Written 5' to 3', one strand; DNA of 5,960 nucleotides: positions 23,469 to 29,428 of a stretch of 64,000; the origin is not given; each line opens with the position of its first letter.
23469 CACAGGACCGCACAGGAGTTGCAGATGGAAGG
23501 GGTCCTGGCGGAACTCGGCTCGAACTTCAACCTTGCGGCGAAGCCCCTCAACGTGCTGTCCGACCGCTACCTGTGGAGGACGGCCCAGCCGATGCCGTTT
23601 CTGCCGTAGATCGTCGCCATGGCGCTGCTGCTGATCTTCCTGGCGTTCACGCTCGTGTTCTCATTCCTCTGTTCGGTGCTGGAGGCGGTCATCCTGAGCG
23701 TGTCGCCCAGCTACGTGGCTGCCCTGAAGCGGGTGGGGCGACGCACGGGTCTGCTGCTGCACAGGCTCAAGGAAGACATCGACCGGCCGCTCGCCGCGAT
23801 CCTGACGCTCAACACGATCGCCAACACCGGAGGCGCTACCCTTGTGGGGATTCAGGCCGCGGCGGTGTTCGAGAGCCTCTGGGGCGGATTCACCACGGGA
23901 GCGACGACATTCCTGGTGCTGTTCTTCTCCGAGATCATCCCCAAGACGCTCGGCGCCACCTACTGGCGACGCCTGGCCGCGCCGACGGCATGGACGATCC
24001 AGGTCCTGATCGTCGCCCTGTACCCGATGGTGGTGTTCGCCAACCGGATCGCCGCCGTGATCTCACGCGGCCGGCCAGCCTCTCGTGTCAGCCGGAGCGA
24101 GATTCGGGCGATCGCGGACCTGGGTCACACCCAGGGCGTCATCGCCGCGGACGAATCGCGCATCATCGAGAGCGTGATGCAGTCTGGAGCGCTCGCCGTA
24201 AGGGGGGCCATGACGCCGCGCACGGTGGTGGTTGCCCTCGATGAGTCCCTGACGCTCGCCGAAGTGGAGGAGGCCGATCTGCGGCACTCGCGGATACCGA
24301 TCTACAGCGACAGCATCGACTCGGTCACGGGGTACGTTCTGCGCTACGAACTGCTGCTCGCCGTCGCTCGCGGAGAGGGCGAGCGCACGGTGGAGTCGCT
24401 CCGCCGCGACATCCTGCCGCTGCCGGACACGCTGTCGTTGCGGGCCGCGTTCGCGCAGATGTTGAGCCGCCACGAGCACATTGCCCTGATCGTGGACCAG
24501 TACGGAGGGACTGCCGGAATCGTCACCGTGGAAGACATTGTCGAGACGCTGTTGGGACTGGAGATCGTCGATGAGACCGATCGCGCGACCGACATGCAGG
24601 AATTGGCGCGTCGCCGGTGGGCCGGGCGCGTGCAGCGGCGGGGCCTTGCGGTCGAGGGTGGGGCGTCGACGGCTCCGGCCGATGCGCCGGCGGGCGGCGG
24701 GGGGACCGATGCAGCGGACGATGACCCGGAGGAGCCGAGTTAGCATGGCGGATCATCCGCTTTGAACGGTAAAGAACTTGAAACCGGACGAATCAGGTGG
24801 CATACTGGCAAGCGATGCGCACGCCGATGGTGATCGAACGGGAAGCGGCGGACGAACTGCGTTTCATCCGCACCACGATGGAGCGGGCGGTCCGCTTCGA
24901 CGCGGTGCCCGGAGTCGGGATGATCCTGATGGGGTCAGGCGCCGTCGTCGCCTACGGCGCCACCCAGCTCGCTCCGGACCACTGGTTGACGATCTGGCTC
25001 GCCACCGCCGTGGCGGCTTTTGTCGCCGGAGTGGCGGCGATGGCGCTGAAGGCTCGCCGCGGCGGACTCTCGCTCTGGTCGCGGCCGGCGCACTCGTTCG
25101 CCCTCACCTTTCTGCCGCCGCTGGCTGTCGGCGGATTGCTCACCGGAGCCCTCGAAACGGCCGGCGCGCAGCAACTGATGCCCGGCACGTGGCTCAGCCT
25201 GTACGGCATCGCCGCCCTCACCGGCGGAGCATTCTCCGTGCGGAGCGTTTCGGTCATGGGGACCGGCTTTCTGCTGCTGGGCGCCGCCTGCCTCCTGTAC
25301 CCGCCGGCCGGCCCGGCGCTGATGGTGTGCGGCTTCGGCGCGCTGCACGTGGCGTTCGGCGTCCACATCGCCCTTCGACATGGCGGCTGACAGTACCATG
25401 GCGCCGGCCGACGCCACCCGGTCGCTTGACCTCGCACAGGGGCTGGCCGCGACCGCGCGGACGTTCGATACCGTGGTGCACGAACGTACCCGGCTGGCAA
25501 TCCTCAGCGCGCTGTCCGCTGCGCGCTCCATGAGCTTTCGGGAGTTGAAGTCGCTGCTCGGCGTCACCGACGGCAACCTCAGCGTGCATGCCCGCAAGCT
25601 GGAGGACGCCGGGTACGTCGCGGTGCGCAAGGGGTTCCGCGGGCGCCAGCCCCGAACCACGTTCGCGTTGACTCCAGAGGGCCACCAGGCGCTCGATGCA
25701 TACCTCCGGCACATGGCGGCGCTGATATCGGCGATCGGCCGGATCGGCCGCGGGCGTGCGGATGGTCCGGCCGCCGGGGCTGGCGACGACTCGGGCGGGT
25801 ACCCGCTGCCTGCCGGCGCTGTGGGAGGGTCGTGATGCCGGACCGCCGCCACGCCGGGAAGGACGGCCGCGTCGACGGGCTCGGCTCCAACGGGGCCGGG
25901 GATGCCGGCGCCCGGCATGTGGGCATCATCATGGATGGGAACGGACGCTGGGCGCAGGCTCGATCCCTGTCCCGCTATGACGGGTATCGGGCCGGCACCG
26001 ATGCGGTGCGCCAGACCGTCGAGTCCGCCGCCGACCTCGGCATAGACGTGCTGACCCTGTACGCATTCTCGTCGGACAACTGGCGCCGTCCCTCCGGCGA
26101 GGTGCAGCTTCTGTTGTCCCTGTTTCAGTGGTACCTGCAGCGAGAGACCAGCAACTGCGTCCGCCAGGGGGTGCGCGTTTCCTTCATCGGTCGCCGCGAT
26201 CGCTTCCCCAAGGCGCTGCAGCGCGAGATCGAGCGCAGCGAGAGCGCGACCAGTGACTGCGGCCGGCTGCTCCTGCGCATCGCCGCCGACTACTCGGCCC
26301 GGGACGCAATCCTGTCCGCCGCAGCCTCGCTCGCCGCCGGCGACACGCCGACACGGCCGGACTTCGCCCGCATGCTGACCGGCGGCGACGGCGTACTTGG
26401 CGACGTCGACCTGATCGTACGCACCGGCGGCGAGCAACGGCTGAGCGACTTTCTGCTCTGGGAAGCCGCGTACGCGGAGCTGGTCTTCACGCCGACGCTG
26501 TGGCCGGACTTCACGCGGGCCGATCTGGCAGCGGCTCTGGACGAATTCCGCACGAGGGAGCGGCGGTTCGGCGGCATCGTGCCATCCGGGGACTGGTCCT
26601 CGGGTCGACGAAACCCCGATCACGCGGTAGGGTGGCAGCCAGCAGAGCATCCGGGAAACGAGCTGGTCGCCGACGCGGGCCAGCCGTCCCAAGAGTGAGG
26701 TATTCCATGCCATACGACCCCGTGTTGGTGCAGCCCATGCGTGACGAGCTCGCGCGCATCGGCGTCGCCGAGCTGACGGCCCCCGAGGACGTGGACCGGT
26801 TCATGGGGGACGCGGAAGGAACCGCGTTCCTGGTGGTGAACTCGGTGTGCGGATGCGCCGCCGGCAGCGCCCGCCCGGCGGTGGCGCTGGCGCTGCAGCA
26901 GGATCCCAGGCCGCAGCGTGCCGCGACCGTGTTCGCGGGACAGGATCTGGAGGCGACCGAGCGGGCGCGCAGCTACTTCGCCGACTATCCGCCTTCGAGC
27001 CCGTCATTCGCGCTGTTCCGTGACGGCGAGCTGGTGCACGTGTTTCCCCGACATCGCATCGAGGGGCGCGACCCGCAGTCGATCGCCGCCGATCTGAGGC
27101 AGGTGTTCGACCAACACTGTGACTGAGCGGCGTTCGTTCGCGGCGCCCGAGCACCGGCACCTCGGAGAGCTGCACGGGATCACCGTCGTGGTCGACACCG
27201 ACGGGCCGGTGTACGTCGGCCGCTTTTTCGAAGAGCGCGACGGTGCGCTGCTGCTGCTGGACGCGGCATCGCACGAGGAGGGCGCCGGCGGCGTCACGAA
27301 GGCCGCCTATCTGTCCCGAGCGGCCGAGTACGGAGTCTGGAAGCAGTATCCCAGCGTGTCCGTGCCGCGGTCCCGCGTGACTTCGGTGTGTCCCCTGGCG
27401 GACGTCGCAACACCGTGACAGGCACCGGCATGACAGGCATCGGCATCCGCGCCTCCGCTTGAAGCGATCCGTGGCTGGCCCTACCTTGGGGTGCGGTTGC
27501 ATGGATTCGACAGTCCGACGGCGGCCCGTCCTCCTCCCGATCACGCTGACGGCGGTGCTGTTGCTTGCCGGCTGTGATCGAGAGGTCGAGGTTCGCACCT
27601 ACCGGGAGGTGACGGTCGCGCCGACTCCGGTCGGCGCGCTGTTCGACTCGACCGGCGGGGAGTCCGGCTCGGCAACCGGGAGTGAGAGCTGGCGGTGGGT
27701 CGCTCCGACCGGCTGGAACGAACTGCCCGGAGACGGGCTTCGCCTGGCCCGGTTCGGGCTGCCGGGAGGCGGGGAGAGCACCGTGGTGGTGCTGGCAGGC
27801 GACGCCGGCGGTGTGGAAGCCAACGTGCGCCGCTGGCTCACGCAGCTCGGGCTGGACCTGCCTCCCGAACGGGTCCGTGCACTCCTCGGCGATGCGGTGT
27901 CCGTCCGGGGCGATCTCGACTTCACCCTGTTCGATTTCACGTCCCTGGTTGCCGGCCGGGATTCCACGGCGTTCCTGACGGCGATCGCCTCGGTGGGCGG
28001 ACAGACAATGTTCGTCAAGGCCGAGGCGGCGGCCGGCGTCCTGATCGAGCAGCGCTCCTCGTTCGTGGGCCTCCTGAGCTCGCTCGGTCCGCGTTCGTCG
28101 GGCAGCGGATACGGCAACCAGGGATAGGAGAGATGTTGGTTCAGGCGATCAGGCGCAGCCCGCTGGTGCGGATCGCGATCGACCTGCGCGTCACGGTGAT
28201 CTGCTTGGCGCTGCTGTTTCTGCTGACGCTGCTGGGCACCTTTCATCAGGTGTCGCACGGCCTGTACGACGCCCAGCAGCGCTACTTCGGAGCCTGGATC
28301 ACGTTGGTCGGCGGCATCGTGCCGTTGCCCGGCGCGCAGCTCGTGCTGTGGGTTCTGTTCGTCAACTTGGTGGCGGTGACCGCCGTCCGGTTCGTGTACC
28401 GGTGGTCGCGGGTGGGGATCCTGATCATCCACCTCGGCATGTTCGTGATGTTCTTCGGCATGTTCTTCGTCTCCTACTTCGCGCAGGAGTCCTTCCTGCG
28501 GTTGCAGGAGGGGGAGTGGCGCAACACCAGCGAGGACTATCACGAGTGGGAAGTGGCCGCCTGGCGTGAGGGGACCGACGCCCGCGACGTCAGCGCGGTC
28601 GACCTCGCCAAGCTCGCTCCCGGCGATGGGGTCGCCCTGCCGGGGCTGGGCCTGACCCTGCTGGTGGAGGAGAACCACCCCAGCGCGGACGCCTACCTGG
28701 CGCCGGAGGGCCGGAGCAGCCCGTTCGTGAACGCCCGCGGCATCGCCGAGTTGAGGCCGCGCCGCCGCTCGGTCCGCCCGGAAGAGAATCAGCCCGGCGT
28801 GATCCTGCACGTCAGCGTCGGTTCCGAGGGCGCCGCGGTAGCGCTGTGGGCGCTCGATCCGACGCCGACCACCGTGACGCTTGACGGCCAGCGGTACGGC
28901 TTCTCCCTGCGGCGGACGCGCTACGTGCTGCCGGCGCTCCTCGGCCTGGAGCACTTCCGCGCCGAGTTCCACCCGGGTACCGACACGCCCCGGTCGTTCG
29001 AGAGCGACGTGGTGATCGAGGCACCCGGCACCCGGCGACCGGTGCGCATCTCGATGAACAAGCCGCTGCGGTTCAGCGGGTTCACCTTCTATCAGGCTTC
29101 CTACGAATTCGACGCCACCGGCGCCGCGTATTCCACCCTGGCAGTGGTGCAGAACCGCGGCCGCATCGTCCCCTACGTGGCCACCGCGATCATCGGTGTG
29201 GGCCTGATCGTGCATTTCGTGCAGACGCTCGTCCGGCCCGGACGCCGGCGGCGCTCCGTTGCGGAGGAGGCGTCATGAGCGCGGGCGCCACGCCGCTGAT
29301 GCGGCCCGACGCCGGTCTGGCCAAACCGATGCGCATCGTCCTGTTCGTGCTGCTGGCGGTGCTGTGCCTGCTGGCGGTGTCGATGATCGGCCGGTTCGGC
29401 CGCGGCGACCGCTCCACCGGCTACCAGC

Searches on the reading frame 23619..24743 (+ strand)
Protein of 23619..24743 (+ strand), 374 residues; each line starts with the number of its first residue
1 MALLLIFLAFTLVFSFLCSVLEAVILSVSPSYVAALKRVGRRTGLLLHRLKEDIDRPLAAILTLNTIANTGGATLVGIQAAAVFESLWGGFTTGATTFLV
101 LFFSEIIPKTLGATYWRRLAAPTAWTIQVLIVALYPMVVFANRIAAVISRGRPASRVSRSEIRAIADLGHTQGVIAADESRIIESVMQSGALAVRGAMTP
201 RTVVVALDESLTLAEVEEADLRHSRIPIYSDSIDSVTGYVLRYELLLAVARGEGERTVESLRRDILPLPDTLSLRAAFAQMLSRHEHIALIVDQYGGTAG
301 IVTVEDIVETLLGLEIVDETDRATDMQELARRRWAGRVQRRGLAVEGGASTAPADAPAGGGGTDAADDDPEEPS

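Call 53: search_protein_families(library=pfam, proteins=[window:23619-24743:+], max_evalue=0.00001)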
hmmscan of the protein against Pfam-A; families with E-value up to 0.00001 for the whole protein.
window:23619-24743:+ (374 aa): 2 families
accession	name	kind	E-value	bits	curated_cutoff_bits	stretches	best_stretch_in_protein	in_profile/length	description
PF01595.25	CNNM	-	1e-32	113.7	28.4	1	7-179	2-181/181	Cyclin M transmembrane N-terminal domain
PF00571.33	CBS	-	1.9e-10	41.4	24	1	261-312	4-56/57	CBS domain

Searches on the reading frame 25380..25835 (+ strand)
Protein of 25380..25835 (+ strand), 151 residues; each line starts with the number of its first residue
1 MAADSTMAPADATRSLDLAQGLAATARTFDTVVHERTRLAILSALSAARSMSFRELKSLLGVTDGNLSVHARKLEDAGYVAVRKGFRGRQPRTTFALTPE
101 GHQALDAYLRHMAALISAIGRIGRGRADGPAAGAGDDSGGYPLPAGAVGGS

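Call 53: search_protein_families(library=pfam, proteins=[window:25380-25835:+], max_evalue=0.00001)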
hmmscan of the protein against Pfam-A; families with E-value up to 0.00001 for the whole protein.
window:25380-25835:+ (151 aa): 6 families
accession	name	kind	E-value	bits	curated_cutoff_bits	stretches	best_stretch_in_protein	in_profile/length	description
PF13601.12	HTH_34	-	1.4e-26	92.9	27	1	38-116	2-80/80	Winged helix DNA-binding domain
PF01022.26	HTH_5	-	1.1e-08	35.3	22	1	37-80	3-45/47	Bacterial regulatory protein, arsR family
PF12840.13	HTH_20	-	1.6e-06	28.4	27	1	36-81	4-49/51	Helix-turn-helix domain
PF13412.12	HTH_24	-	3e-06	27.1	21.9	1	36-80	3-47/48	Winged helix-turn-helix DNA-binding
PF12802.13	MarR_2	-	4.6e-06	27.1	27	1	36-83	5-53/61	MarR family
PF01047.28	MarR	-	4.7e-06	26.8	24.6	1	36-83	3-50/59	MarR family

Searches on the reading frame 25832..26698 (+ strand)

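Call 53: search_protein_families(library=pfam, proteins=[window:25832-26698:+], max_evalue=0.00001)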
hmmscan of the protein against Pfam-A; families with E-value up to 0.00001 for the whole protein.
window:25832-26698:+ (288 aa): 1 family
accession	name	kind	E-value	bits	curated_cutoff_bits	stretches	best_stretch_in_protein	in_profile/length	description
PF01255.24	Prenyltransf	-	1.6e-70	237.5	27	1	33-247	1-219/219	Putative undecaprenyl diphosphate synthase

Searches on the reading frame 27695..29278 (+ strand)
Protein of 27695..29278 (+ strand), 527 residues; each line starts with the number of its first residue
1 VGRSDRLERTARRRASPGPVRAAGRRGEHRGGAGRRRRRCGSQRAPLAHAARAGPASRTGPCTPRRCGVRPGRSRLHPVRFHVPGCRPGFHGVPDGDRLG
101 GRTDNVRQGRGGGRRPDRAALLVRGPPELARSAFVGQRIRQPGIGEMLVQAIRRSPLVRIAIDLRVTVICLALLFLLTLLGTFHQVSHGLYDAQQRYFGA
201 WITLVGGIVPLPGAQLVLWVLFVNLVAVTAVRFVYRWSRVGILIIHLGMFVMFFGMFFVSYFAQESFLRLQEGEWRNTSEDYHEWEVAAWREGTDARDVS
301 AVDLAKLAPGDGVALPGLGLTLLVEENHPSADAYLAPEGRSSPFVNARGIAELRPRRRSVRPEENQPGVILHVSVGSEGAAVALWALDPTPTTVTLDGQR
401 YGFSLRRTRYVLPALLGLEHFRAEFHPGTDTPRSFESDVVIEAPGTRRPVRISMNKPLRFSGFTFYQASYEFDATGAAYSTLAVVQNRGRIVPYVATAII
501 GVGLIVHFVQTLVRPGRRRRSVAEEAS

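Call 53: search_protein_families(library=pfam, proteins=[window:27695-29278:+], max_evalue=0.00001)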
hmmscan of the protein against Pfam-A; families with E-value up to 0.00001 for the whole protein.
window:27695-29278:+ (527 aa): 1 family
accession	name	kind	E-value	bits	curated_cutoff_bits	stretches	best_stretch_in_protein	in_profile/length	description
PF05140.19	ResB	-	1e-15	58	24.6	1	397-474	194-269/486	ResB-like family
